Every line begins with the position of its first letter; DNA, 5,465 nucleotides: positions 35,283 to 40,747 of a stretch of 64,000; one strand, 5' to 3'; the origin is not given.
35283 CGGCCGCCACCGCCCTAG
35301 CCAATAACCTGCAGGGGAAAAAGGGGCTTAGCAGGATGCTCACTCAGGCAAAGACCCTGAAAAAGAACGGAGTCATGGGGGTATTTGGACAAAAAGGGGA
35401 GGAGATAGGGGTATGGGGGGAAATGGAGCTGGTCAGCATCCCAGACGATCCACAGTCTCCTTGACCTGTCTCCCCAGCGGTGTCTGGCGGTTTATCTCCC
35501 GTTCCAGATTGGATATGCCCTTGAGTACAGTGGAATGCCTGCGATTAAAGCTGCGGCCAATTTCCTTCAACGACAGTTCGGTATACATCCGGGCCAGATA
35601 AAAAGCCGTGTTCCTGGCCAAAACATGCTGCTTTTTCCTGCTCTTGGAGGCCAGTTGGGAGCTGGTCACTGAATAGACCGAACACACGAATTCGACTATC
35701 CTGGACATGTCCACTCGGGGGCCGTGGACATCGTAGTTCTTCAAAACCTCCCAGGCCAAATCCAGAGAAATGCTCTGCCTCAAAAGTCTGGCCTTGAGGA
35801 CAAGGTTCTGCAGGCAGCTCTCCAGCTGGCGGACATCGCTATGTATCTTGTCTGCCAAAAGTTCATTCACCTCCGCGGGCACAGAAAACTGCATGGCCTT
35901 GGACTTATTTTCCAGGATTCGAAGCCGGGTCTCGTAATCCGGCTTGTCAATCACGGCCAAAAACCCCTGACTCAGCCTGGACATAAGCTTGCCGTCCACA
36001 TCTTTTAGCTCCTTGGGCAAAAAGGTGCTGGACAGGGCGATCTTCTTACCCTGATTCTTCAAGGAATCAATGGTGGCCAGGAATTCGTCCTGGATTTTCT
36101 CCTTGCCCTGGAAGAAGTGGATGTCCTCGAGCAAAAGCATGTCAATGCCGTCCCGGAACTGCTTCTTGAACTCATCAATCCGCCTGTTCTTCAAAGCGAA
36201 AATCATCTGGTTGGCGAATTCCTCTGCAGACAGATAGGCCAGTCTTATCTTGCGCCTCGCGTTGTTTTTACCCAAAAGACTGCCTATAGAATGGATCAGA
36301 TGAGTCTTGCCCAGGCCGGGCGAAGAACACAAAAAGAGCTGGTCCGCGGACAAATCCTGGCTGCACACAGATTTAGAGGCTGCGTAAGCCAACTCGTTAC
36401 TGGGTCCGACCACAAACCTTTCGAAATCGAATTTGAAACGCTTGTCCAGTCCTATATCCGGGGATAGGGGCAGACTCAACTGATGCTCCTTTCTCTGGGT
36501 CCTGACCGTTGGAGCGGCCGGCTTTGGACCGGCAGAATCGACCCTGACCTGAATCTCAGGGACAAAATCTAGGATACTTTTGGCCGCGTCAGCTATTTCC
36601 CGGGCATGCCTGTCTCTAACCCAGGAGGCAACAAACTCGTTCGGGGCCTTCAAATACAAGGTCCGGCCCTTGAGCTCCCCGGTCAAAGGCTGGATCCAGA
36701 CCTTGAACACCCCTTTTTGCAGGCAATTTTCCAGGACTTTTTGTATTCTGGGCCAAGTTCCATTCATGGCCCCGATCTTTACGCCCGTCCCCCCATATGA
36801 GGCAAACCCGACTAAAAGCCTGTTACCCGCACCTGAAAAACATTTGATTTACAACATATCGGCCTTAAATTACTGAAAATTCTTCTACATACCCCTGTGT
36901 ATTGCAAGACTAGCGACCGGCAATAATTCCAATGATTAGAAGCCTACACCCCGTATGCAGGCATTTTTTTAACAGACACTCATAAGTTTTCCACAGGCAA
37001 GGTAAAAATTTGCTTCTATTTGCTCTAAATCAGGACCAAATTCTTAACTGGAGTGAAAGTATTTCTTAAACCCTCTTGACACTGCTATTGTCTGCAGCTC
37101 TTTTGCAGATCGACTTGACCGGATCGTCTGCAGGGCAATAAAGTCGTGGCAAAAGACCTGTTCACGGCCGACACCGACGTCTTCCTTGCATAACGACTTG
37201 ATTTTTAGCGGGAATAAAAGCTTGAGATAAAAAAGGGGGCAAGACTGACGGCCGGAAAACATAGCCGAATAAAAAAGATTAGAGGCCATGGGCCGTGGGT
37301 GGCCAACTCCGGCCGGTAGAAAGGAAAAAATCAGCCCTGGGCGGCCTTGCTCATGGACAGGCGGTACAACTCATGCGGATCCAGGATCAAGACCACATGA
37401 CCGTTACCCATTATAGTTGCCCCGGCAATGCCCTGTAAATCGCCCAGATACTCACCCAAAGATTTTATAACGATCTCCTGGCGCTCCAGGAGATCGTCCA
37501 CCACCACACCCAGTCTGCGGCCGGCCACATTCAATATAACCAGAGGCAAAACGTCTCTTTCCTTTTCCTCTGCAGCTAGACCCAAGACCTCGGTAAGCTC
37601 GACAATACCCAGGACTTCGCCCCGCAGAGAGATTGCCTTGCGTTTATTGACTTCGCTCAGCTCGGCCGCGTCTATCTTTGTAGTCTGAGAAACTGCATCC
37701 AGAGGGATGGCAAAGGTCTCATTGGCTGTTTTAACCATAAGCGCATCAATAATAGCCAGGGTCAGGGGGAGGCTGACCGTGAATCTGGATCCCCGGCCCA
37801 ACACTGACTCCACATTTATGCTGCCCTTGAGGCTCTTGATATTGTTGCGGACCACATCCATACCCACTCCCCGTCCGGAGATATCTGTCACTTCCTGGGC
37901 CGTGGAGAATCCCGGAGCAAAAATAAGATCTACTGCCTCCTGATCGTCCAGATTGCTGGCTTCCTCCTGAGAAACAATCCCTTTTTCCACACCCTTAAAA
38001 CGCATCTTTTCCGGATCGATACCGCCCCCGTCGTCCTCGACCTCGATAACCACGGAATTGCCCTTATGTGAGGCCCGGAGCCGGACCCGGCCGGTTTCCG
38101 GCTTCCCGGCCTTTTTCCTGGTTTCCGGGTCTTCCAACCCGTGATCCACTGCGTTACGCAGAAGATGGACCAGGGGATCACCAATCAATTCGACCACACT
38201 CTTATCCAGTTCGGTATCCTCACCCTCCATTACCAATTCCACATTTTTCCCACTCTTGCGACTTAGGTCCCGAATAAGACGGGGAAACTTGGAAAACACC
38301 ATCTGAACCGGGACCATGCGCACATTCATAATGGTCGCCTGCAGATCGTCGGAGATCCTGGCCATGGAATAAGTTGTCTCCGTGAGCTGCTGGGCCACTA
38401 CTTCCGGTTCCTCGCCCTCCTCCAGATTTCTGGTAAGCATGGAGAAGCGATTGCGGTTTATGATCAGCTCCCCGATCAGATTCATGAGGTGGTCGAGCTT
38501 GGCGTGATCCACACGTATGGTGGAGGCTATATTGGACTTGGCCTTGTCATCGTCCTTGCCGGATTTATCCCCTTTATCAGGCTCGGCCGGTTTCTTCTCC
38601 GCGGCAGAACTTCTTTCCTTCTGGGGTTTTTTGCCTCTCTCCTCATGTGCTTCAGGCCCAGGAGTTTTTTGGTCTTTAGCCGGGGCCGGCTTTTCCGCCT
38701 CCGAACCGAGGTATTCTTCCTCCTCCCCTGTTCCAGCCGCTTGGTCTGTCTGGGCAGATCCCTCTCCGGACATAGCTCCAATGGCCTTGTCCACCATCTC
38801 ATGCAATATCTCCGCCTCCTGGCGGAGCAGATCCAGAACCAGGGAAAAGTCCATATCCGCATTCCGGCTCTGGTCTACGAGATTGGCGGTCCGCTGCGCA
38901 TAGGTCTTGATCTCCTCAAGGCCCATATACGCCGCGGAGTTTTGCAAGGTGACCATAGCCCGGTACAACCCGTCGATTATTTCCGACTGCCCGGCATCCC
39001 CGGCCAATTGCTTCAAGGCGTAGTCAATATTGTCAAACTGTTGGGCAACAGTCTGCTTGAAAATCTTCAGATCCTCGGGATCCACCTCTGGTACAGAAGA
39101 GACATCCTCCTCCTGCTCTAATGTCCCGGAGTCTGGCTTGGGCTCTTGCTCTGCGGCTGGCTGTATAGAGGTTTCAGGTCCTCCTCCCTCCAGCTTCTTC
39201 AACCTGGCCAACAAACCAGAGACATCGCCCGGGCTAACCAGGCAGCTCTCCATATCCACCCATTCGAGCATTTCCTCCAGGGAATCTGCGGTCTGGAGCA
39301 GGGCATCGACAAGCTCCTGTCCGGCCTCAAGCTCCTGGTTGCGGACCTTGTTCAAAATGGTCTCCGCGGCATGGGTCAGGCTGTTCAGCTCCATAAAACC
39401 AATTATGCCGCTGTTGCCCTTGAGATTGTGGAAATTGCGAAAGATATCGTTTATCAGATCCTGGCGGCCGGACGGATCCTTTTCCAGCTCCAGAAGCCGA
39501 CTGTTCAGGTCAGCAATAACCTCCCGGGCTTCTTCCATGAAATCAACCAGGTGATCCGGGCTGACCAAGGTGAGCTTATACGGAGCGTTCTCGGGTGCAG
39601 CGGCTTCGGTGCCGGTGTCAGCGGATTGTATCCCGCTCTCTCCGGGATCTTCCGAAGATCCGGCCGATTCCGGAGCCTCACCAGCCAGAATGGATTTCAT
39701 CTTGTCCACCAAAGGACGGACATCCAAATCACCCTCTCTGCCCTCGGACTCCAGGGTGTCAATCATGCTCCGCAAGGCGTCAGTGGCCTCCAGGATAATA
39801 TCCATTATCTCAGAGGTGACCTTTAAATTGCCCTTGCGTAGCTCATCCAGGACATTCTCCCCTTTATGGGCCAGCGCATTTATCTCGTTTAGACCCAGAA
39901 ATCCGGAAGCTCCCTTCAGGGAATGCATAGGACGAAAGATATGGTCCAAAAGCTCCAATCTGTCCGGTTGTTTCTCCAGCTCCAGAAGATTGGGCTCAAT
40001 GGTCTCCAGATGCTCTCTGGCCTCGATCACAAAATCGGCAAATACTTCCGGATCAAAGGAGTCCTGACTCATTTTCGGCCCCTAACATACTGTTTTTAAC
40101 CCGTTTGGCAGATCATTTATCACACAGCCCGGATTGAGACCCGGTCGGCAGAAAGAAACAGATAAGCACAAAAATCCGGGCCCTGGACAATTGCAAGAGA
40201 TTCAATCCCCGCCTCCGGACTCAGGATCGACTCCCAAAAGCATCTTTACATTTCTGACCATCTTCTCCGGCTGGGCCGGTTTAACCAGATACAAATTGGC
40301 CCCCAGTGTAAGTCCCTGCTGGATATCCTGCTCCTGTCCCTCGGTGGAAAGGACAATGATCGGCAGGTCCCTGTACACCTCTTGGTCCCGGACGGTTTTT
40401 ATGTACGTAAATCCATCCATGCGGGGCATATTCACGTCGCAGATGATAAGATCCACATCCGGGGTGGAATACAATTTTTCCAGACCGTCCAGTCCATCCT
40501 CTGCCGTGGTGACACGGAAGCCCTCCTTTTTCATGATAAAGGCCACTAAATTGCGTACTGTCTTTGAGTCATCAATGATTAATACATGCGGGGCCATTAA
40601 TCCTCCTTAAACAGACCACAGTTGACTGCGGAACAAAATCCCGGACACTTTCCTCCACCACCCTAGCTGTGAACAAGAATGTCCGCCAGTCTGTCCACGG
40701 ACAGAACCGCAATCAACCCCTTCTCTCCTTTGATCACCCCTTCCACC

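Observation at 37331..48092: Nine-gene chemosensory operon with built-in c-di-GMP turnover and sensing modules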

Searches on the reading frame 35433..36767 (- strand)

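Call 6: search_protein_families(library=pfam, proteins=[window:35433-36767:-], max_evalue=0.01)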
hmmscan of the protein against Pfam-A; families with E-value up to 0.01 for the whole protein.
window:35433-36767:- (444 aa): 5 families
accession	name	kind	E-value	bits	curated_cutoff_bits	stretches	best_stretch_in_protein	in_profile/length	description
PF00308.24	Bac_DnaA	-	1.3e-42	146.1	23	1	112-269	4-159/162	Bacterial DnaA ATPAse domain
PF08299.17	Bac_DnaA_C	-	4.1e-21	75.2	31.5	1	355-419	2-67/69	Bacterial dnaA protein helix-turn-helix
PF11638.13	DnaA_N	-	9.8e-13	48.1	24.6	1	4-63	3-64/65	DnaA N-terminal domain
PF00004.35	AAA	-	2.2e-05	25.4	21.2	1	145-250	2-110/131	ATPase family associated with various cellular activities (AAA)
PF01695.23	IstB_IS21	-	0.0066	16.4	24.1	0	141-240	92-186/238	IstB-like ATP binding protein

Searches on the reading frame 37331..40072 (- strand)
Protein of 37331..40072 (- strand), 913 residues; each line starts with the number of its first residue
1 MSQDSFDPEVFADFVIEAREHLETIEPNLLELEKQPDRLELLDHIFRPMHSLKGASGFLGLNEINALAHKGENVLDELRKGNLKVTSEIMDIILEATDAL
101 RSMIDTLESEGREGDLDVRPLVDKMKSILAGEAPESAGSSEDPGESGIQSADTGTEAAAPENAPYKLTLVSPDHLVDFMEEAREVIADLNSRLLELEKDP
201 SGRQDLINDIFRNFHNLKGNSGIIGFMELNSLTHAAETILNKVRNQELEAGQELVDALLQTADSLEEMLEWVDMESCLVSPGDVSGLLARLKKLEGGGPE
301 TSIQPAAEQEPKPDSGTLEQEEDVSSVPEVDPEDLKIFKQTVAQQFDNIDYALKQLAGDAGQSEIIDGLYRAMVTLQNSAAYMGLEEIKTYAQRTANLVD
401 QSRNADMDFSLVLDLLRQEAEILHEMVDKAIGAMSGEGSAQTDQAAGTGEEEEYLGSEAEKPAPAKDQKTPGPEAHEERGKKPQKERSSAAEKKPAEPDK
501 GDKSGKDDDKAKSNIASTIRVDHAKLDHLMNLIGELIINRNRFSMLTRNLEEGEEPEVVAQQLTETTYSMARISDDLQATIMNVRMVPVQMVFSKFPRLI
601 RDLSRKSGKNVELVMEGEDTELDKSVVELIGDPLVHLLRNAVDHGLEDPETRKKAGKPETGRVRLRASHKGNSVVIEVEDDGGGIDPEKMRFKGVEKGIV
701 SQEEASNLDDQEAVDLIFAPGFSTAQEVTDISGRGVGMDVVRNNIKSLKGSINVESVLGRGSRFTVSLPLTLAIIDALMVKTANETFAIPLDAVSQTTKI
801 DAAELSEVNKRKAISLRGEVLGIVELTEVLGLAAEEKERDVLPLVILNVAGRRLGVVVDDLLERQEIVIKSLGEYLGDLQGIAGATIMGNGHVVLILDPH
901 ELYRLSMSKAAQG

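Call 4: search_protein_families(library=pfam, proteins=[window:37331-40072:-], max_evalue=0.01)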
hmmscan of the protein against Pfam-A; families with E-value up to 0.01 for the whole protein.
window:37331-40072:- (913 aa): 5 families
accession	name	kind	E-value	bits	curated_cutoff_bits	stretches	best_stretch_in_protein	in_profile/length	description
PF01627.28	Hpt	-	1.6e-35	121.6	24.6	3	9-108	1-82/84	Hpt domain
PF01584.24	CheW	-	3.1e-26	92.1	23.5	1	777-903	2-134/138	CheW-like domain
PF02518.31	HATPase_c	-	3.4e-20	73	26.4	1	632-771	4-110/111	Histidine kinase-, DNA gyrase B-, and HSP90-like ATPase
PF02895.20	H-kinase_dim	-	1e-19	71.2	23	1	517-583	2-67/68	Signal transducing histidine kinase, homodimeric domain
PF13581.12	HATPase_c_2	-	0.0094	16.4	27.4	0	640-704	42-92/127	Histidine kinase-like ATPase domain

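Call 26: search_protein_families(library=ncbifam, proteins=[window:37331-40072:-], max_evalue=0.001)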
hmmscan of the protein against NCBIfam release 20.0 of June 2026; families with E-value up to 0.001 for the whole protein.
window:37331-40072:- (913 aa): 29 families (the best 25 are shown)
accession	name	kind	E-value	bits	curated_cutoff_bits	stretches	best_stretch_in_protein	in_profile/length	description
NF041336.1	CheA_Halo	equivalog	2.4e-167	558.5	950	3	481-899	256-663/666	chemotaxis protein CheA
NF007835.0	PRK10547.1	equivalog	1.6e-137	459.9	793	3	479-909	242-663/670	chemotaxis protein CheA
TIGR02956.1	TMAO_torS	equivalog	2e-12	46.1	676.5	1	712-772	625-684/967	TMAO reductase system sensor histidine kinase/response regulator TorS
NF011874.0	PRK15347.1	equivalog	2.3e-11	42.5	852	1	713-772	560-616/921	two component system sensor kinase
NF046044.1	PnpS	equivalog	9.3e-10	38.1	400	1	732-769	353-390/390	two-component system histidine kinase PnpS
NF008298.1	PRK11086.1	subfamily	1.5e-09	36.9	520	1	711-770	471-525/529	DcuS/MalK family sensor histidine kinase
NF008468.0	PRK11360.1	equivalog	1.7e-08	33.3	646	1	710-770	553-608/616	two-component system sensor histidine kinase AtoS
NF007688.0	PRK10364.1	equivalog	2.5e-08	33.1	479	1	712-771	398-452/460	two-component system sensor histidine kinase ZraS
NF010411.0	PRK13837.1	equivalog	3e-08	32.2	647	1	712-842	622-747/828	two-component system VirA-like sensor kinase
NF047874.1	MASE3_PAS_HK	subfamily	4.4e-08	32.4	560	1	732-776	587-631/655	MASE3 domain-containing sensor histidine kinase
TIGR02966.1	phoR_proteo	equivalog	7e-08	31.8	334.2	0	730-767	295-332/333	phosphate regulon sensor histidine kinase PhoR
NF008302.0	PRK11091.1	equivalog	8.3e-08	30.9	838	1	713-773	446-508/779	aerobic respiration two-component sensor histidine kinase ArcB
TIGR02916.1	PEP_his_kin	equivalog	8.9e-08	31.2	300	0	729-769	639-679/679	XrtA/PEP-CTERM system histidine kinase PrsK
NF041947.1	LuxQ_Vibrio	equivalog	4.5e-07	28.1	1200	1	711-777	636-703/843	quorum-sensing autoinducer 2 sensor kinase/phosphatase LuxQ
NF041832.1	near_NosP_CTERM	subfamily_domain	1.5e-06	27.6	400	1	727-773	182-228/370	NahK/ErcS family hybrid sensor histidine kinase/response regulator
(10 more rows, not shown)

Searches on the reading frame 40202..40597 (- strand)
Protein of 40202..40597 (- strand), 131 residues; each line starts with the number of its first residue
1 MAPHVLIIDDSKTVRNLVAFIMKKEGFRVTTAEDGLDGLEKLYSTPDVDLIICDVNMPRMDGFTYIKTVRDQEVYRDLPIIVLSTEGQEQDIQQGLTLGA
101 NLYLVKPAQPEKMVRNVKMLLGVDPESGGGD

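Call 4: search_protein_families(library=pfam, proteins=[window:40202-40597:-], max_evalue=0.01)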
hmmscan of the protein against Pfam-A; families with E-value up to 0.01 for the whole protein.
window:40202-40597:- (131 aa): 1 family
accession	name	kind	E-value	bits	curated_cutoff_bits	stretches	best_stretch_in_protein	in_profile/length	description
PF00072.30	Response_reg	-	5e-29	101.2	30.2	1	5-117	1-110/111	Response regulator receiver domain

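Call 26: search_protein_families(library=ncbifam, proteins=[window:40202-40597:-], max_evalue=0.001)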
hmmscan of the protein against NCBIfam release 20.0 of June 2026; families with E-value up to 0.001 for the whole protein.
window:40202-40597:- (131 aa): 95 families (the best 25 are shown)
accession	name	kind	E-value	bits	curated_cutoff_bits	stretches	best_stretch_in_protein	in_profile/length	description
NF033120.0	vanR_FM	exception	2.8e-23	82.8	460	1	5-118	6-115/231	vancomycin resistance response regulator transcription factor, VanR-F/VanR-M family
NF045505.1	RR_RssB_Pseudo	equivalog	8.8e-23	81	700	1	4-109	7-109/394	two-component system response regulator RssB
TIGR02154.1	PhoB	equivalog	2.6e-22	79.3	296.2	1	1-121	1-120/226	phosphate regulon transcriptional regulator PhoB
NF033117.2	vanR_ACDEGLN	exception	3.9e-22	78.9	350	1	5-120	1-112/226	VanR-ABDEGLN family response regulator transcription factor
NF041733.1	resp_reg_CseB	equivalog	6e-22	78.1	350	1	4-121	2-115/228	two-component system response regulator CseB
NF045944.1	ResRegRpaBCyano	equivalog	3.8e-21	75.5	330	1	6-121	1-112/229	response regulator transcription factor RpaB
NF007969.0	PRK10693.1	equivalog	4.5e-21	75.2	329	1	4-116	9-118/337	two-component system response regulator RssB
NF040534.1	resp_reg_YycF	equivalog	1e-20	74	340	1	4-119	2-113/231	response regulator YycF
NF008296.0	PRK11083.1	equivalog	2.5e-20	72.9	273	1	2-121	3-118/228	two-component system response regulator CreB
NF007546.0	PRK10161.1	equivalog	2.8e-20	72.9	471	1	1-120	1-119/229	phosphate response regulator transcription factor PhoB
NF007005.1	PRK09468.1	equivalog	3.6e-20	72.4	331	1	4-121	5-119/237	osmolarity response regulator transcription factor OmpR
NF053854.1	RespRegPhoBBctds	equivalog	4.3e-20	72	270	1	5-121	1-115/225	two-component system response regulator PhoB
NF040689.1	MtrAB_MtrA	equivalog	1.5e-19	70.2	300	1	5-120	1-112/219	MtrAB system response regulator MtrA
NF007901.0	PRK10610.1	equivalog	3.1e-19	69.4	189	1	5-109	8-112/129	chemotaxis response regulator CheY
TIGR01387.1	cztR_silR_copR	subfamily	3.2e-19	69.4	279.2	1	5-121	1-114/218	heavy metal response regulator transcription factor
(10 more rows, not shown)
